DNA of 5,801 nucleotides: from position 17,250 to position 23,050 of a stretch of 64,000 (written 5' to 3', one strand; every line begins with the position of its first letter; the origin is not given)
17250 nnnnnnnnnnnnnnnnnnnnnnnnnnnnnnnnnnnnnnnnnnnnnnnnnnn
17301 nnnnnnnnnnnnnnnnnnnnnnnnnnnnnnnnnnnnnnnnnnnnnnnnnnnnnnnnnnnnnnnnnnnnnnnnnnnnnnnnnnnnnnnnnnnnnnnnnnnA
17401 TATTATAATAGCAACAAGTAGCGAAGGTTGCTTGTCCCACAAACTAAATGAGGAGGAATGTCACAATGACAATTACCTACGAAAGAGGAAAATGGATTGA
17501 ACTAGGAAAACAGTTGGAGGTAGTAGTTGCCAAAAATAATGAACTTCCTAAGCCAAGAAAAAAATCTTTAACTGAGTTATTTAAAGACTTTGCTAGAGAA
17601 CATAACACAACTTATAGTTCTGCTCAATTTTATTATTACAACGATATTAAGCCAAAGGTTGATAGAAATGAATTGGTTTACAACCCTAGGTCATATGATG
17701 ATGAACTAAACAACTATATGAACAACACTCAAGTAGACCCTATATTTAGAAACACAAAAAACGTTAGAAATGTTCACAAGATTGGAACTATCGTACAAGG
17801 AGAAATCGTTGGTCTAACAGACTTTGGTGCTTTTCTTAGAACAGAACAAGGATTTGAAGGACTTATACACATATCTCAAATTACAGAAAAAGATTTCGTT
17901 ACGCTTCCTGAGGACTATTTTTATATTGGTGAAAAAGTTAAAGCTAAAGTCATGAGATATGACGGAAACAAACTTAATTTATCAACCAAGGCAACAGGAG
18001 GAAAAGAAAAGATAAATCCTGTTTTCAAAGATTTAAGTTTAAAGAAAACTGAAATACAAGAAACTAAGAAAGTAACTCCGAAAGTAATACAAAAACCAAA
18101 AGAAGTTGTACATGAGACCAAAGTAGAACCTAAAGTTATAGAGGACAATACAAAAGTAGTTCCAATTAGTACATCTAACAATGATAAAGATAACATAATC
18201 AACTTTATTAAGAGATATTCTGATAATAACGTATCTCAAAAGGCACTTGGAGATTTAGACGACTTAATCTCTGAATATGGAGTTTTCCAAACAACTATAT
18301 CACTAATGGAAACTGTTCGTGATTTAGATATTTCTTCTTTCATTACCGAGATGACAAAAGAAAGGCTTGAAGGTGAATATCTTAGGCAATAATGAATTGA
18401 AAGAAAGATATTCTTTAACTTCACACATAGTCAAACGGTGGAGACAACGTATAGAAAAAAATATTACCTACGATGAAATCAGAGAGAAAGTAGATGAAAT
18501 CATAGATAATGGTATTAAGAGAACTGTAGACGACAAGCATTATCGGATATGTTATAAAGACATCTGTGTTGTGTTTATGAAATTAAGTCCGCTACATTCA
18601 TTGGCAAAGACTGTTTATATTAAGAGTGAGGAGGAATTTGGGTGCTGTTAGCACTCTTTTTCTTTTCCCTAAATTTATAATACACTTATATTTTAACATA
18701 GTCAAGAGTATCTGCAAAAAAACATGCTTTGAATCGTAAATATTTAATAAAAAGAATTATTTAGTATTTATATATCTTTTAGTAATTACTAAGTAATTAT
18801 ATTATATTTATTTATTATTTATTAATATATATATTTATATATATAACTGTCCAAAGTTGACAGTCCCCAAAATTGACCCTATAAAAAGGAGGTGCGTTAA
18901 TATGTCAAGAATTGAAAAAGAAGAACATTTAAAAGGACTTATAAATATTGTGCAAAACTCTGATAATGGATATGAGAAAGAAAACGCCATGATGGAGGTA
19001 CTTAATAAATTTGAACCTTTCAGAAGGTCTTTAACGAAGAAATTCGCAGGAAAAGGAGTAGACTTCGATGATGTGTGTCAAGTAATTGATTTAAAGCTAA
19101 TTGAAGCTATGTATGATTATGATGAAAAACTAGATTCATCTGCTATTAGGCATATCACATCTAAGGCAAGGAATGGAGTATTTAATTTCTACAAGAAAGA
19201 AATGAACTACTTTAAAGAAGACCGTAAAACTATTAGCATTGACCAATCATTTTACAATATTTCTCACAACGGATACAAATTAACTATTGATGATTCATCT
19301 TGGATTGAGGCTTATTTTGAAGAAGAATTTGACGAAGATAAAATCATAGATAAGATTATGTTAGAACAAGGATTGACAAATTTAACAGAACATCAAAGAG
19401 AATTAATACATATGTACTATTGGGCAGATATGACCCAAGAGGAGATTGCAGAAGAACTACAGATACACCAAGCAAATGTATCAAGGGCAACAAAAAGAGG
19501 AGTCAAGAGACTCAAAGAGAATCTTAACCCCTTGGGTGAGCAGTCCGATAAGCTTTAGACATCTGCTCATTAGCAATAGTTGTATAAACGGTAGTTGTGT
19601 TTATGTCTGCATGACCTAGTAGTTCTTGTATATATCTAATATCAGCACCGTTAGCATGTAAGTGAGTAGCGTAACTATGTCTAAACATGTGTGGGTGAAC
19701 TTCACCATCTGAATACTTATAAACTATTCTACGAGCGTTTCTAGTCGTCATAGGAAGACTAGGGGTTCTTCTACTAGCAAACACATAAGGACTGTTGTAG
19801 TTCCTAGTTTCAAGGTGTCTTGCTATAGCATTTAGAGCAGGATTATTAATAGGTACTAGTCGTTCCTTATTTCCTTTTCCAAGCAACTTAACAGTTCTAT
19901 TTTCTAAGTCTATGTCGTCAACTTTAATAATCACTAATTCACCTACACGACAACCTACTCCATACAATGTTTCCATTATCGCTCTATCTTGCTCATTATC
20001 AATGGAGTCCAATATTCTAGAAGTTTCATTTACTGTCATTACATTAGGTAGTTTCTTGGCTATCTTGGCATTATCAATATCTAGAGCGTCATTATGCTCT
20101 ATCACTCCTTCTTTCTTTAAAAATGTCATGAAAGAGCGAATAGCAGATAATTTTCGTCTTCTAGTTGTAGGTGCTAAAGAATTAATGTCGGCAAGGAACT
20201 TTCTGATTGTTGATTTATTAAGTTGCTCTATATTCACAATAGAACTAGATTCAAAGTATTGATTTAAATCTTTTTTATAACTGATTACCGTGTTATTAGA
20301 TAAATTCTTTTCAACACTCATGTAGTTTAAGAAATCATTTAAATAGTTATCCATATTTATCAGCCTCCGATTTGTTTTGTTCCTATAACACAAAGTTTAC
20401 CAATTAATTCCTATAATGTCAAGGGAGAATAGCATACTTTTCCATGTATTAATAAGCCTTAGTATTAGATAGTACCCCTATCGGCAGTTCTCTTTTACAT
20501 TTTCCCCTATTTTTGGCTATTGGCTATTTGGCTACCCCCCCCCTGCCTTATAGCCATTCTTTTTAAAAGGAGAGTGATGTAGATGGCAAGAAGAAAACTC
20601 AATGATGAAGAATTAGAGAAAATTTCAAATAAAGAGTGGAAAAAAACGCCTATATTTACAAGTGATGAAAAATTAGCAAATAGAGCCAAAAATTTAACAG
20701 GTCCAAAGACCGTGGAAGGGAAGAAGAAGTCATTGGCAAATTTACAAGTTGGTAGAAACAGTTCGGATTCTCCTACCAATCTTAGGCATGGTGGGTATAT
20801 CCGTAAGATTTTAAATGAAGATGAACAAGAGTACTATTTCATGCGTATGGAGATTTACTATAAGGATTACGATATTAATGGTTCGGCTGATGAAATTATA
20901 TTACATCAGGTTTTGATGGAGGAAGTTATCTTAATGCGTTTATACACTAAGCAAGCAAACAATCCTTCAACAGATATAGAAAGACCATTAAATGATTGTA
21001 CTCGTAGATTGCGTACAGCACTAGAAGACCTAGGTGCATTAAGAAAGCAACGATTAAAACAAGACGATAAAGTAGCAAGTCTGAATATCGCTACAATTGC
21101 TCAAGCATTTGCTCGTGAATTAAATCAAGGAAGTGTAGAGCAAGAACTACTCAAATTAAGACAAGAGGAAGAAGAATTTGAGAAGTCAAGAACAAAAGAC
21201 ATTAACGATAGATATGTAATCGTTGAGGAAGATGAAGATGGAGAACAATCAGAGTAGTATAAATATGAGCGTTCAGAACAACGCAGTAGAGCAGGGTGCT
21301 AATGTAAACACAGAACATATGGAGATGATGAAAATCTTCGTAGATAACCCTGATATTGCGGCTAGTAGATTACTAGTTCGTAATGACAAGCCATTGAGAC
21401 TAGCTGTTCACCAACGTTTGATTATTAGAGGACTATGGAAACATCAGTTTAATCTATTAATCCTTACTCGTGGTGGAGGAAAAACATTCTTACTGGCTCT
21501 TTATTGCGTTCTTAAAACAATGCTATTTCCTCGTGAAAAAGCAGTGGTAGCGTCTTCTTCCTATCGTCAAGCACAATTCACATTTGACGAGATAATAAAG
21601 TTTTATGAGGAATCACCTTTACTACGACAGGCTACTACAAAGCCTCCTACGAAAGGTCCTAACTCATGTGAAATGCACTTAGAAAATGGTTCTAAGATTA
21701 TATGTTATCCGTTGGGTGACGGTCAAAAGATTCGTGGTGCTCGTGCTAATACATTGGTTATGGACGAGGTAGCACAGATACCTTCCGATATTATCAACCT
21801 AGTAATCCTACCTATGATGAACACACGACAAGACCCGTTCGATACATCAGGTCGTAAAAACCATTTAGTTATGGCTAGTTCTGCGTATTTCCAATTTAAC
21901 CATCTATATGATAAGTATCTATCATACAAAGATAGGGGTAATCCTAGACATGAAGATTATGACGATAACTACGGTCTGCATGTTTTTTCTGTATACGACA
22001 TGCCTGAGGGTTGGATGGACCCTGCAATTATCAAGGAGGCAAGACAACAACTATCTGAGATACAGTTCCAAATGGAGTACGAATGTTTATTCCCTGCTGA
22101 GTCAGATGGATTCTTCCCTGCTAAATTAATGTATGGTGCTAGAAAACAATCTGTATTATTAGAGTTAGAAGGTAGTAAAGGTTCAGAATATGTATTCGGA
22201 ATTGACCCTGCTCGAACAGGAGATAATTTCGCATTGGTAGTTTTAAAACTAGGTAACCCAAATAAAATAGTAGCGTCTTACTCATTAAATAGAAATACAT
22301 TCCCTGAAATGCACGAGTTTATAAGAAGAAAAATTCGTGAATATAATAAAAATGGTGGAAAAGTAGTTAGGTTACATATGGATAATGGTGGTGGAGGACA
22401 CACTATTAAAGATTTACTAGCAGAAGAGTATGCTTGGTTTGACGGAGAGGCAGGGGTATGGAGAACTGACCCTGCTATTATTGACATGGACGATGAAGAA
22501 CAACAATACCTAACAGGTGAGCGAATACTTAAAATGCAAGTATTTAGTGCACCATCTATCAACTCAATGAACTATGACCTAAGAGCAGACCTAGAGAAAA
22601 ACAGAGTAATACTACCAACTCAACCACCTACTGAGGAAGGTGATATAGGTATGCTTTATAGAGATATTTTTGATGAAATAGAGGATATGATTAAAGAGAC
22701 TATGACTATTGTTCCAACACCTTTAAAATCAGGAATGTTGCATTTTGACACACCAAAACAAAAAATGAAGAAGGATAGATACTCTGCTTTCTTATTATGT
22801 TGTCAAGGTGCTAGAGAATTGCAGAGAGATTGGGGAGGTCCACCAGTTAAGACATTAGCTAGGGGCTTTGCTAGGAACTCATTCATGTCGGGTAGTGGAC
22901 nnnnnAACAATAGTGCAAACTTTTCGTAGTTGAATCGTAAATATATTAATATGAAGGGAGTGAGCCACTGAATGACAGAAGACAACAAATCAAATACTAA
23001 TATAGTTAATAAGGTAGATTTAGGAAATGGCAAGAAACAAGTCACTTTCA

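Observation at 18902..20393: Phage sigma factor gene overlapping convergently (35 bp) with an early-promoter-driven Xer-like tyrosine recombinase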

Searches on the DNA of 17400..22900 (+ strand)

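Call 5: search_dna_similar(query=window:17400-22900:+, collection=phages, mode=near)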
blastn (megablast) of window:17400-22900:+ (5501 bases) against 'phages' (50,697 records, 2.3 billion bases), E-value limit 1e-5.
No match.

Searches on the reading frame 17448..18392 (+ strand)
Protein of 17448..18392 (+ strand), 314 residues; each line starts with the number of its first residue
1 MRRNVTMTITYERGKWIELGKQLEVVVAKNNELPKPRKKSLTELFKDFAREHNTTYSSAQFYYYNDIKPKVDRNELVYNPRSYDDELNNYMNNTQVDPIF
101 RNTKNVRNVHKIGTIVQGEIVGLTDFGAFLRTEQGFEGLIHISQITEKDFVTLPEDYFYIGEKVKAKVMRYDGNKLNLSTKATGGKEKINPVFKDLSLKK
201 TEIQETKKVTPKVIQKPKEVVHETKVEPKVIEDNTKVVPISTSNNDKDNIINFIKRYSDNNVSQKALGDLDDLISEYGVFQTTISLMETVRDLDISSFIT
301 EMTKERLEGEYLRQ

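Call 4: search_protein_families(library=pfam, proteins=[window:17448-18392:+], max_evalue=0.01)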
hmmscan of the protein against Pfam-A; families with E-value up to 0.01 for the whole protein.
window:17448-18392:+ (314 aa): 2 families
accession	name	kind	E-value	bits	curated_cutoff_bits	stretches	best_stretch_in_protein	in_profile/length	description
PF00575.29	S1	-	1.2e-12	48.5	22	1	110-178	2-71/74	S1 RNA binding domain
PF23459.1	S1_RRP5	-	0.0014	19.6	27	1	113-176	4-66/72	RRP5 S1 domain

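Call 16: search_protein_families(library=ncbifam, proteins=[window:17448-18392:+], max_evalue=0.001)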
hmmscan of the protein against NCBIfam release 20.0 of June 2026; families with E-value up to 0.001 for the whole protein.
window:17448-18392:+ (314 aa): 25 families
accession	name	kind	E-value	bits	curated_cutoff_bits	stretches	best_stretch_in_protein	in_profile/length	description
NF000907.0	PRK00087.1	equivalog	1.1e-16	60.2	624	1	104-208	555-660/671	bifunctional 4-hydroxy-3-methylbut-2-enyl diphosphate reductase/30S ribosomal protein S1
NF005208.0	PRK06676.1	equivalog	2.5e-16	59.7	368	1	104-192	270-359/391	30S ribosomal protein S1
NF040579.1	S1_dom_CvfD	subfamily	6.7e-16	58.5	117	1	111-189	2-81/113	CvfD/Ygs/GSP13 family RNA-binding post-transcriptional regulator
NF005973.0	PRK08059.1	equivalog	1e-15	57.9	148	1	110-197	5-85/123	S1 domain-containing post-transcriptional regulator GSP13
NF004952.0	PRK06299.1-2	equivalog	1.5e-14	53.3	524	1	104-239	382-523/580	30S ribosomal protein S1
NF005911.0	PRK07899.1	equivalog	4.7e-13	48.7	691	1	92-181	277-361/486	30S ribosomal protein S1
TIGR00717.1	rpsA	equivalog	1.3e-12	47.1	577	1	105-179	265-341/516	30S ribosomal protein S1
NF004953.0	PRK06299.1-3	equivalog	1.3e-12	46.8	720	1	105-182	291-370/580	30S ribosomal protein S1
NF006363.0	PRK08582.1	equivalog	2.5e-12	47.1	171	1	112-198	5-91/140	S1 domain-containing RNA-binding protein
NF008805.1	PRK11824.1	equivalog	8.4e-12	44.3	471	1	96-182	596-682/683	polyribonucleotide nucleotidyltransferase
NF004473.0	PRK05807.1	equivalog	2e-11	44.4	178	1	111-200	4-91/136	S1 domain-containing RNA-binding protein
NF010379.0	PRK13806.1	equivalog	3.3e-11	42.5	648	1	105-182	285-364/491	30S ribosomal protein S1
TIGR03591.1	polynuc_phos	equivalog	5.7e-11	41.6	525.05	1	97-182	603-688/689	polyribonucleotide nucleotidyltransferase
NF040578.1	S1_dom_Ygs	exception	8.7e-11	42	175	1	107-214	2-108/122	S1 domain-containing post-transcriptional regulator Ygs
NF005573.0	PRK07252.1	equivalog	1.2e-09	38.1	183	1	111-182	2-74/120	S1 RNA-binding domain-containing protein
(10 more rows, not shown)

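Call 69: search_protein_families(library=phrogs, proteins=[window:17448-18392:+], max_evalue=0.001)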
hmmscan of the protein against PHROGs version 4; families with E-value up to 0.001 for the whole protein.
window:17448-18392:+ (314 aa): 0 families
